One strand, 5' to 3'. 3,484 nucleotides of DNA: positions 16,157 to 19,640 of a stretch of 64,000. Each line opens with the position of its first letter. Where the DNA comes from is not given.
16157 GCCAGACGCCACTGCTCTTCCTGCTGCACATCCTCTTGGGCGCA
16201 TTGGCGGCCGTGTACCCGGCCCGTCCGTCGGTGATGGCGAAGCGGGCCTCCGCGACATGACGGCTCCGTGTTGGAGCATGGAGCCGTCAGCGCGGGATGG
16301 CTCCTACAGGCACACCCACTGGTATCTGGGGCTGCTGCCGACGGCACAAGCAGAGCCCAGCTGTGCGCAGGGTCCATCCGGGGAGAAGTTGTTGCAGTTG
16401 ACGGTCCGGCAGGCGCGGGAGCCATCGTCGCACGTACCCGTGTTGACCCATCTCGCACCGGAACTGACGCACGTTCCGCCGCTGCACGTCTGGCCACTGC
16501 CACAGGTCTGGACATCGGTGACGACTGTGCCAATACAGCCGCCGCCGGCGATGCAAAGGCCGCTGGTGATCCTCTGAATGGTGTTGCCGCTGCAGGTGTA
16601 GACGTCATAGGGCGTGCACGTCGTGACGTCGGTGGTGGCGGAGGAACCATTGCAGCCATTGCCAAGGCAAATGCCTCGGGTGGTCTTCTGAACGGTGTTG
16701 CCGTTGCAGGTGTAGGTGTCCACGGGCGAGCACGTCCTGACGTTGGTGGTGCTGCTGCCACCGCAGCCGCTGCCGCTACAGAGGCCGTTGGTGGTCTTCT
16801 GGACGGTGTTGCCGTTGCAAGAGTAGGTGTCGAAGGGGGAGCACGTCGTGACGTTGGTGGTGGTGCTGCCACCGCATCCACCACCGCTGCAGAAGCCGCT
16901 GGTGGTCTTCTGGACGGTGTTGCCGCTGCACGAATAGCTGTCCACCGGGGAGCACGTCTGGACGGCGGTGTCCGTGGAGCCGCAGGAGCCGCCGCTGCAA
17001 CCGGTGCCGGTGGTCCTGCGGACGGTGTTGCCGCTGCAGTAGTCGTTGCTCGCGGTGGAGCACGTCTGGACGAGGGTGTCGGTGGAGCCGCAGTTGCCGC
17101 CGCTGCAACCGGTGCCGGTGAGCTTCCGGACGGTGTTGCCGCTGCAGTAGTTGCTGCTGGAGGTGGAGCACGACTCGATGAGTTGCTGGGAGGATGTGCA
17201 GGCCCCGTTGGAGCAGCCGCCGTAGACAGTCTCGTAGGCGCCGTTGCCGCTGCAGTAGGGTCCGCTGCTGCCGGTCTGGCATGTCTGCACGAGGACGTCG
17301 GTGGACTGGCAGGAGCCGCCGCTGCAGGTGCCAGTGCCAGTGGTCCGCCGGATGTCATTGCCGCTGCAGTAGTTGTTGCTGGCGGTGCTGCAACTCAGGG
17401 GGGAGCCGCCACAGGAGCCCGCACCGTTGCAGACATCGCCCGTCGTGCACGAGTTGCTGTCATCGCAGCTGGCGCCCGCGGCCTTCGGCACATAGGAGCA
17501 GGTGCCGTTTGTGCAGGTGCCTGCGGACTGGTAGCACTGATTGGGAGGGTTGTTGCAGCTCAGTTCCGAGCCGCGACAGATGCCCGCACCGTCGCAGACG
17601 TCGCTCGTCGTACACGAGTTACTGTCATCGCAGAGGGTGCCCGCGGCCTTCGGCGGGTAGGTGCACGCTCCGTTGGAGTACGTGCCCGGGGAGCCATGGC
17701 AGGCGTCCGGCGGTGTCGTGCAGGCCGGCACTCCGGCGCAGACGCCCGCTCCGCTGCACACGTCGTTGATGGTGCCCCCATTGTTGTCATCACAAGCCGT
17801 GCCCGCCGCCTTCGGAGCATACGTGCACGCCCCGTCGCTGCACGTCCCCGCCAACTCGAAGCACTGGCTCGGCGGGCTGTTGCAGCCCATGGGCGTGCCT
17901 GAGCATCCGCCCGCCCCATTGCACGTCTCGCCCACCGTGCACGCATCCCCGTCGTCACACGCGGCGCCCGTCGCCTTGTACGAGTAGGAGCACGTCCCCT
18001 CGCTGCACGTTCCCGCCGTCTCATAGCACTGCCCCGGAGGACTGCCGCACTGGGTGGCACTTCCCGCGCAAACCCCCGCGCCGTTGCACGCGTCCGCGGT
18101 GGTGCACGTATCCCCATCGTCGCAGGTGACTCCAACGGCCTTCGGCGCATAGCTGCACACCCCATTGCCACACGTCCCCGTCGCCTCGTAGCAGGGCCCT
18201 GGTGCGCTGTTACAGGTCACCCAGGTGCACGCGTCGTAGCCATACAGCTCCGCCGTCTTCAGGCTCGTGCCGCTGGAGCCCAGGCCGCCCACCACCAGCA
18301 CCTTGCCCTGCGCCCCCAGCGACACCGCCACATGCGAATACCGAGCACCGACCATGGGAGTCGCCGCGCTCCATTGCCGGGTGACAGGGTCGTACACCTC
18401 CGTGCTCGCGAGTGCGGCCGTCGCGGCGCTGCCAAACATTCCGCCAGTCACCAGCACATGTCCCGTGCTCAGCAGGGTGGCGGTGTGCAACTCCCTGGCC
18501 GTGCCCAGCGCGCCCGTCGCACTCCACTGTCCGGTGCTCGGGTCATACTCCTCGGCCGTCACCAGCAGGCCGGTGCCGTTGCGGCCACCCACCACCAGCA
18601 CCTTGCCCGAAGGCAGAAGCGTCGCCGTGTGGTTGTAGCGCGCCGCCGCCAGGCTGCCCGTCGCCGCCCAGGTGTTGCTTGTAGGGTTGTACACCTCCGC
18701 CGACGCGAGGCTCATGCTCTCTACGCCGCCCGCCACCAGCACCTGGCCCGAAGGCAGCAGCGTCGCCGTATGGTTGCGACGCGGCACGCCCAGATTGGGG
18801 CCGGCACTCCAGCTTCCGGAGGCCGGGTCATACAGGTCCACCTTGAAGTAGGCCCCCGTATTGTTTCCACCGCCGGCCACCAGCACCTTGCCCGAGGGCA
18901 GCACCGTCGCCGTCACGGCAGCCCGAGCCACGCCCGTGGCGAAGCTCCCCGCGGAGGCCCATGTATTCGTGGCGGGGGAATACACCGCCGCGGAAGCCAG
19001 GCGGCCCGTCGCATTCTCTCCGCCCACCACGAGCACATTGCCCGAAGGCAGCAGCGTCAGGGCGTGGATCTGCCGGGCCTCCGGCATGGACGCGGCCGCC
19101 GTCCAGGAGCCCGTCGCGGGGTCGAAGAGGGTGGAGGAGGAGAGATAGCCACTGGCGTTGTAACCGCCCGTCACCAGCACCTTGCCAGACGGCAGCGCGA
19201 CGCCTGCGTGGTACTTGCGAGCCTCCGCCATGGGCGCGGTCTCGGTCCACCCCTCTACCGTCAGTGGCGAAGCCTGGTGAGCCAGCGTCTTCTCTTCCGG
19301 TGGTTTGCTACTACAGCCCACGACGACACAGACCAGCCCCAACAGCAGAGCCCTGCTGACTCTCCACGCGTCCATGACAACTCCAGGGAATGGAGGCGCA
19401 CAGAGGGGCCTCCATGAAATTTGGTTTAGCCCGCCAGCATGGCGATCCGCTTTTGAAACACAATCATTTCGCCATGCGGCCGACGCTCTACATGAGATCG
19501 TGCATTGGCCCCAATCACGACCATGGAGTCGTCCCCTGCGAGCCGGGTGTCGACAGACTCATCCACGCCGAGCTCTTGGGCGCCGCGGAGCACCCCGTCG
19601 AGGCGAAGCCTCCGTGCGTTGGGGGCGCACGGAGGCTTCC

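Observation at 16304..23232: Tandem duplication of a about 3.3-kb giant Kelch beta-propeller / Myxococcus Cys-rich-repeat lipoprotein gene including its leader region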

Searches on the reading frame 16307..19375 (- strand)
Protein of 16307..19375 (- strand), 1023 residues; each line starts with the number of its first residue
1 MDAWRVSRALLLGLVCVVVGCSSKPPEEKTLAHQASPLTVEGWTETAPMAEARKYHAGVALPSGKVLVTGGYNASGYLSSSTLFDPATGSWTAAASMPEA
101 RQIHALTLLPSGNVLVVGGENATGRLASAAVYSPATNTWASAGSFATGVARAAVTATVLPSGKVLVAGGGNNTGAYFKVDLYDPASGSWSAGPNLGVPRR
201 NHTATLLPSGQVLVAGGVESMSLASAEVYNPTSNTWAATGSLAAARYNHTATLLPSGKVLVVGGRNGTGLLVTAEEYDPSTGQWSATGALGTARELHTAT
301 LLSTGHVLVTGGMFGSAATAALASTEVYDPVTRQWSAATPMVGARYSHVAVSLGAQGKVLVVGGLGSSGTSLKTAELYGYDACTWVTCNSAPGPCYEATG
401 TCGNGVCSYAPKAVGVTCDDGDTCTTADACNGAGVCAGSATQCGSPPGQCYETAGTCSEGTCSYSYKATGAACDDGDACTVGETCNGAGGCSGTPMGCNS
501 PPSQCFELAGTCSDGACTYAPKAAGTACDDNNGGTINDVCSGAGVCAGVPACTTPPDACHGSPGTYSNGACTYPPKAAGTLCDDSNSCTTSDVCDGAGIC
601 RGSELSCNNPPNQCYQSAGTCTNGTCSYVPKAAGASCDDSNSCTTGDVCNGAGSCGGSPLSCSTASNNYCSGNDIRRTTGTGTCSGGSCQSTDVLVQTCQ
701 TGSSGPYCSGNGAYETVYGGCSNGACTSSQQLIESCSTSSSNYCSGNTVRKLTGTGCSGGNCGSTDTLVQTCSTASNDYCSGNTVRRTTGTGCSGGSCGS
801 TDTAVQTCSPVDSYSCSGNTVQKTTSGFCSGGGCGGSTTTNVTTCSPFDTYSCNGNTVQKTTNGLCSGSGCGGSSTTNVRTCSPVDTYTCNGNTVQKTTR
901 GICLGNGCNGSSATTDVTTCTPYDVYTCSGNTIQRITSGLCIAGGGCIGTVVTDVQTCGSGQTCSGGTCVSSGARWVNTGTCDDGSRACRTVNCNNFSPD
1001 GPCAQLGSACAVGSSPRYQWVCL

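Call 4: search_protein_families(library=pfam, proteins=[window:16307-19375:-], max_evalue=0.01)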
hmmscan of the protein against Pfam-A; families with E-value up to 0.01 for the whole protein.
window:16307-19375:- (1023 aa): 9 families
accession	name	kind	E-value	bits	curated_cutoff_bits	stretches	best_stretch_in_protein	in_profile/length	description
PF13418.12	Kelch_4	-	1.8e-52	175.5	21.6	5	52-99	1-49/49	Galactose oxidase, central domain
PF01344.31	Kelch_1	-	1.2e-44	149.8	20.1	5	256-285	11-40/46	Kelch motif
PF13415.12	Kelch_3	-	1.8e-36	124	22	5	64-108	2-47/48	Galactose oxidase, central domain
PF13964.12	Kelch_6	-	3.7e-36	122.4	25.3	3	53-101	2-50/50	Kelch motif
PF24681.1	Kelch_KLHDC2_KLHL20_DRC7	-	3.1e-35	121.9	50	3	156-364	4-221/221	KLHDC2/KLHL20/DRC7 Kelch-repeats domain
PF24981.1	Beta-prop_ATRN-LZTR1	-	1.2e-23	84.2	50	3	132-265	72-220/289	Attractin/LZTR1 beta-propeller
PF07646.21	Kelch_2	-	3e-22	77.8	21.3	1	246-289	2-46/48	Kelch motif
PF25210.1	Kelch_FKB95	-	1.2e-15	58.3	70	2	165-288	46-166/268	FKB95, Kelch-repeats domain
PF24996.1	NANM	-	2.9e-07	30.1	45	1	162-266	17-126/350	N-acetylneuraminate epimerase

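Call 5: search_protein_families(library=ncbifam, proteins=[window:16307-19375:-], max_evalue=0.01)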
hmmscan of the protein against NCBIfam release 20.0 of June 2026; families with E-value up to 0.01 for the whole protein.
window:16307-19375:- (1023 aa): 4 families
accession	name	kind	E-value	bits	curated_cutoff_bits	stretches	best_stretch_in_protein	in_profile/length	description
NF052501.1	RdCuOxGlxASco2837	equivalog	2.8e-26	91.9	800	4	227-289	268-332/645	radical copper oxidase GlxA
NF010730.0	PRK14131.1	subfamily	2.2e-07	29.9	416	0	167-266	51-157/384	N-acetylneuraminate epimerase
TIGR03547.1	muta_rot_YjhT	subfamily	1.9e-06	27.3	256.35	0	163-266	18-128/346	YjhT family mutarotase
TIGR02608.1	delta_60_rpt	domain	2e-06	27.6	76.5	0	156-172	6-22/55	delta-60 repeat domain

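Call 63: predict_structure(alignment_id=A6)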
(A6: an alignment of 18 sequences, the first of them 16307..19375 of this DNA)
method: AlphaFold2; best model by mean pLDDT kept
length: 1023 residues; sequences in the alignment: 18
mean_pLDDT: 62.8   pTM: 0.47
mean pLDDT of the five models: 62.8, 60.7, 59.4, 57.4, 57.3
residues with pLDDT >= 90: 232; 70-90: 246; 50-70: 178; < 50: 367
segments of 3 or more residues with pLDDT < 50: 1-40, 586-590, 641-645, 658-924, 938-950, 980-999, 1011-1018
pLDDT, mean of each block of 10 residues (from residue 1): 29 32 32 41 78 92 94 93 90 94 96 96 94 96 94 96 95 91 96 92 95 87 88 89 90 95 90 92 87 91 91 78 90 87 89 86 86 88 75 83 76 81 68 73 69 66 72 68 72 62 79 65 78 65 72 68 59 73 54 65 58 73 64 65 52 54 32 38 27 32 24 28 26 26 31 29 29 24 24 23 24 30 33 29 31 32 33 33 29 34 28 32 55 59 33 62 67 58 35 42 55 47 58
secondary structure, 60 per line:
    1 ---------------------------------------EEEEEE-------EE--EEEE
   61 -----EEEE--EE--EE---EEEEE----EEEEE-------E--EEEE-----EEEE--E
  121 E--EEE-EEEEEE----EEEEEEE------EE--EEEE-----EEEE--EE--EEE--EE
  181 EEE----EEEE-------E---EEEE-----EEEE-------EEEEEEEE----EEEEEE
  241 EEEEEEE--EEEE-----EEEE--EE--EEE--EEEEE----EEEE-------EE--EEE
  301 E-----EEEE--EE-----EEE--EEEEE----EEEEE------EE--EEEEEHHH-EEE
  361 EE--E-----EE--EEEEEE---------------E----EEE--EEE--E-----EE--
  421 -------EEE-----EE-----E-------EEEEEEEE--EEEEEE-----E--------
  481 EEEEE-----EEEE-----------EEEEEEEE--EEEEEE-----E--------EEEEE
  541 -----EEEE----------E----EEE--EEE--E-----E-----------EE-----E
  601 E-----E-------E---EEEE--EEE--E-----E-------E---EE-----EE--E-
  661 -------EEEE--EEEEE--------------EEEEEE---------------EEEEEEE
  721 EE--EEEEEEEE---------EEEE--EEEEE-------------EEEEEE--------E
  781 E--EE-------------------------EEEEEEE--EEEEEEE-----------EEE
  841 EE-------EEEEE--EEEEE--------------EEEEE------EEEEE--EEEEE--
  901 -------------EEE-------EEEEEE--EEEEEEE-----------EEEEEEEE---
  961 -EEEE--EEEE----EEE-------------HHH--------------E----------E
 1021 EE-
elements in order (helices of 4 or more, strands of 3 or more residues): E40-45 E57-60 E66-69 E81-85 E90-94 E105-108 E114-117 E124-126 E128-133 E138-144 E155-158 E164-167 E174-176 E179-183 E188-191 E203-206 E212-215 E223-230 E235-247 E250-253 E259-262 E269-271 E274-278 E283-286 E298-301 E307-310 E320-322 E325-329 E334-338 E349-353 E358-362 E375-380 E401-403 E406-408 E428-430 E451-458 E461-466 E481-485 E491-494 E506-513 E516-521 E536-540 E546-549 E565-567 E570-572 E619-622 E625-627 E668-671 E674-678 E693-698 E714-722 E725-732 E742-745 E748-752 E766-771 E811-817 E820-826 E838-842 E850-854 E857-861 E876-880 E887-891 E894-898 E914-916 E924-929 E932-938 E950-957 E962-965 E968-971 E976-978 E1020-1022

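Call 68: fold_search(model_id=the predicted structure, library=pdb)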
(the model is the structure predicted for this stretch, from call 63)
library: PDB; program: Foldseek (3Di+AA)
matches with E <= 10: 1030; with E <= 0.001: 703
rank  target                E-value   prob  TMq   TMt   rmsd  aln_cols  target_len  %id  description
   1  7q58                  3.0e-22  1.00  0.24  0.80   3.8       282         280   29  Crystal structure of the SAKe6BR designer protein (released 2023-02-22)
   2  7pvp                  4.5e-22  1.00  0.24  0.80   3.8       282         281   28  Crystal structure of the SAKe6BC designer protein (released 2023-01-18)
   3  6n3h_A                6.5e-22  1.00  0.25  0.74   4.1       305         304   26  Crystal structure of Kelch domain of the human NS1 binding protein (released 2018-12-12)
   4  8pjr                  7.1e-22  1.00  0.24  0.80   3.8       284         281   29  Crystal structure of the SAKe6AC-LB protein (released 2024-07-10)
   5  7op4                  7.4e-22  1.00  0.24  0.80   3.8       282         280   28  Crystal structure of the computationally designed SAKe6BE-3HH protein (released 2022-12-14)
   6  6hrl_A                8.5e-22  1.00  0.24  0.79   3.8       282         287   28  Crystal structure of the Kelch domain of human KLHL17 (released 2018-10-17)
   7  8pjs                  1.0e-21  1.00  0.24  0.80   3.8       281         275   27  Crystal structure of the computationally designed SAKe6CEref protein (released 2024-07-10)
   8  5yy8                  1.6e-21  1.00  0.24  0.79   4.0       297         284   26  Crystal structure of the Kelch domain of human NS1-BP (released 2018-03-14)
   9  8pjw_A                2.2e-21  1.00  0.24  0.80   3.8       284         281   27  Crystal structure of the computationally designed SAKe6FE protein (released 2024-07-10)
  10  7ong                  5.4e-21  1.00  0.24  0.75   4.0       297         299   28  Crystal structure of the computationally designed SAKe6BE-L1 protein (released 2022-12-14)
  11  7on6                  7.1e-21  1.00  0.24  0.73   4.1       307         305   29  Crystal structure of the computationally designed SAKe6AE protein (released 2022-12-14)
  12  6gy5_A                7.8e-21  1.00  0.24  0.78   4.0       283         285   28  Crystal structure of the kelch domain of human KLHL20 in complex with DAPK1 peptide (released 2018-08-08)
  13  8pkv_B                8.9e-21  1.00  0.24  0.78   3.7       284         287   26  Kelch domain of KEAP1 in complex with a ortho-dimethylbenzene linked cyclic peptide 4 (ortho-WRCDPETGEC). (released 2023-11-15)
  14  7opu                  9.7e-21  1.00  0.24  0.80   3.8       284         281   28  Self-assembled crystal structure of the computationally designed SAKe6BE-3HH protein (released 2022-12-14)
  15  4l7c_A                9.7e-21  1.00  0.24  0.78   3.7       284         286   26  Structure of keap1 kelch domain with 2-{[(1S)-2-{[(1R,2S)-2-(1H-tetrazol-5-yl)cyclohexyl]carbonyl}-1,2,3,4-tetrahydroi (released 2014-02-19)
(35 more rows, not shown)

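Call 97: list_cluster_members(proteins=[window:16307-19375:-, window:19694-23092:-, window:23236-24405:-, window:46683-50177:+])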
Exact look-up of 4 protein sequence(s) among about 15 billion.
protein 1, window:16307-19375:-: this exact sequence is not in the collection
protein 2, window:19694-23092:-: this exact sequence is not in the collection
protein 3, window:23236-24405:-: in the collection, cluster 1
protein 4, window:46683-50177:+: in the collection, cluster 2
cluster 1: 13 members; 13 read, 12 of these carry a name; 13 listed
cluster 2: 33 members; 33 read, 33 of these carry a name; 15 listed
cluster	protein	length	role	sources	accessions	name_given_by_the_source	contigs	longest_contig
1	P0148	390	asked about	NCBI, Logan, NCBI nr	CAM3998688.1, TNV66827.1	acyltransferase [Corallococcus exiguus]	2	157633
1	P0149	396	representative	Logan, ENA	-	-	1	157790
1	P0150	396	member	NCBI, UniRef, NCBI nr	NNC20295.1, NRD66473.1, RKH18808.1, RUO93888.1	acyltransferase [Corallococcus exiguus] | acyltransferase family protein n=1 Tax=Corallococcus TaxID=83461 RepID=UPI000EA2F652 | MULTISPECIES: acyltransferase [Corallococcus]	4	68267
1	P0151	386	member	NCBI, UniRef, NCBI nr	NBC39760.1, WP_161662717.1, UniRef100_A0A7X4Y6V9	acyltransferase family protein [Corallococcus exiguus] | Acyltransferase family protein n=1 Tax=Corallococcus exiguus TaxID=83462 ... | acyltransferase [Corallococcus exiguus]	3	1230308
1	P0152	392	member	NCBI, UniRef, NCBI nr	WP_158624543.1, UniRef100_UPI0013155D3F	acyltransferase [Corallococcus sp. CA041A] | acyltransferase family protein n=1 Tax=Corallococcus sp. CA041A TaxID=2316727 ...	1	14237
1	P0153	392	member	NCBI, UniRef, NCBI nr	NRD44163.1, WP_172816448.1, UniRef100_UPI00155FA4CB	acyltransferase family protein [Corallococcus exiguus] | acyltransferase family protein n=1 Tax=Corallococcus exiguus TaxID=83462 ... | acyltransferase [Corallococcus exiguus]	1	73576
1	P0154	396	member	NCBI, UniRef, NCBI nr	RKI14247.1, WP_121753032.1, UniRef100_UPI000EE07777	acyltransferase [Corallococcus sp. AB030] | acyltransferase family protein n=1 Tax=Corallococcus sp. AB030 TaxID=2316716 ...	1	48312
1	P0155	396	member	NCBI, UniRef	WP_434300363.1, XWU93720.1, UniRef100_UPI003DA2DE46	acyltransferase family protein [Corallococcus exiguus] | acyltransferase family protein n=1 Tax=Corallococcus exiguus TaxID=83462 ...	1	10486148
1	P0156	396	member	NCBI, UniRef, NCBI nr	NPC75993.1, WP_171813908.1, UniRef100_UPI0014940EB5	acyltransferase [Corallococcus exiguus] | acyltransferase family protein n=1 Tax=Corallococcus exiguus TaxID=83462 ...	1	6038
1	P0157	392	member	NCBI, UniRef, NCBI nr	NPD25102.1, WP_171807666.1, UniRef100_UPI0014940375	acyltransferase family protein [Corallococcus exiguus] | acyltransferase family protein n=1 Tax=Corallococcus exiguus TaxID=83462 ... | acyltransferase [Corallococcus exiguus]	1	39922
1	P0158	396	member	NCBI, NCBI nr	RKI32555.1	acyltransferase [Corallococcus sp. AB004]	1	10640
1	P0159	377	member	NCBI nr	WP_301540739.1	acyltransferase [Corallococcus exiguus]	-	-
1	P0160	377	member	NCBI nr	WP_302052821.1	acyltransferase [Corallococcus exiguus]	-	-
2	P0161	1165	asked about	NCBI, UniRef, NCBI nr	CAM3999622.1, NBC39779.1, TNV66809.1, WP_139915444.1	valine--tRNA ligase [Corallococcus exiguus] | Valine--tRNA ligase n=1 Tax=Corallococcus exiguus TaxID=83462 RepID=A0A7X5BQK5_9BACT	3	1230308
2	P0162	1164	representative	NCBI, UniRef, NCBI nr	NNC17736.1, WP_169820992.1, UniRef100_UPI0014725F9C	valine--tRNA ligase [Corallococcus exiguus] | valine--tRNA ligase n=1 Tax=Corallococcus exiguus TaxID=83462 RepID=UPI0014725F9C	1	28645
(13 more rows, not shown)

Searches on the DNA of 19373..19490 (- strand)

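Call 89: build_rna_model(alignment_id=A9, structure=none)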
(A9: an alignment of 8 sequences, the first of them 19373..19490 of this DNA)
Model R1 built from alignment A9 (8 sequences, 127 columns); structure: none (sequence only).
model positions 121; base pairs 0; branch points 0; effective number of sequences 4.73; information 0.478 bits per position. No base pairs: searches with it score sequence only.

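Call 90: search_with_rna_model(model_id=R1, sources=[window, L001, L002, L003, L004, L005, L006, L007, L008, L009, L010, L011, L012, L013, L014, L015, L016, L017], max_evalue=1)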
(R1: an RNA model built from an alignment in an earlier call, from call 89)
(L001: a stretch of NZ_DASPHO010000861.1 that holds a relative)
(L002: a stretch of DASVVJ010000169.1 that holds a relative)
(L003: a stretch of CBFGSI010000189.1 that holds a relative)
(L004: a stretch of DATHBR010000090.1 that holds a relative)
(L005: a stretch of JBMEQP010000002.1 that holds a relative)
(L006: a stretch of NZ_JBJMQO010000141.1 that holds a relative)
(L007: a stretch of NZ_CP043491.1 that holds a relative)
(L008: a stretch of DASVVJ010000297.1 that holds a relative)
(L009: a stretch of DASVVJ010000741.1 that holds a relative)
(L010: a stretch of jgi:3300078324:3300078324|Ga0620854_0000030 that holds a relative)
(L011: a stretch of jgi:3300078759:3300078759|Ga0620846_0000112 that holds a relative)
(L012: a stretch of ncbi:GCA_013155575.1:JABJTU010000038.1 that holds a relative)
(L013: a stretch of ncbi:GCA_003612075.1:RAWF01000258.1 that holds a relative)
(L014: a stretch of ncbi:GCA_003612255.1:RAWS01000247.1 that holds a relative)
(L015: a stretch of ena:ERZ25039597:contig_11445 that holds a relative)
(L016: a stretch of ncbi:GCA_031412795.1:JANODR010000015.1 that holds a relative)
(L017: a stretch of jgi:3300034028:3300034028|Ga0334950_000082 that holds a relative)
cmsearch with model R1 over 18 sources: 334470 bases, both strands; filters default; matches with E-value up to 1: 12.
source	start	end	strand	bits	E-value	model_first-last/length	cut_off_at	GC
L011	14064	14174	+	77.5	1.7e-22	11-121/121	-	0.57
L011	9889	10003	+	76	4.9e-22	7-121/121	-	0.55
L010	9892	10003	+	75.9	5.6e-22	12-121/121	-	0.54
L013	3140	3254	+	74.6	1.4e-21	7-121/121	-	0.56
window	23090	23204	-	73.9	2.3e-21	7-121/121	-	0.57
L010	9447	9563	-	71.7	1.1e-20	5-121/121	-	0.55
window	19373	19485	-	71.6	1.2e-20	6-121/121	-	0.56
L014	3589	3701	+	67.2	2.8e-19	9-121/121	-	0.53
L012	9892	10003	+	65.9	7.4e-19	12-121/121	-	0.56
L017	7878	7994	+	53.9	3.9e-15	7-121/121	-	0.58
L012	9478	9589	+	35.5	2.1e-09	10-120/121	-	0.54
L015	7945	8003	+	15.6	0.0035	70-121/121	-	0.59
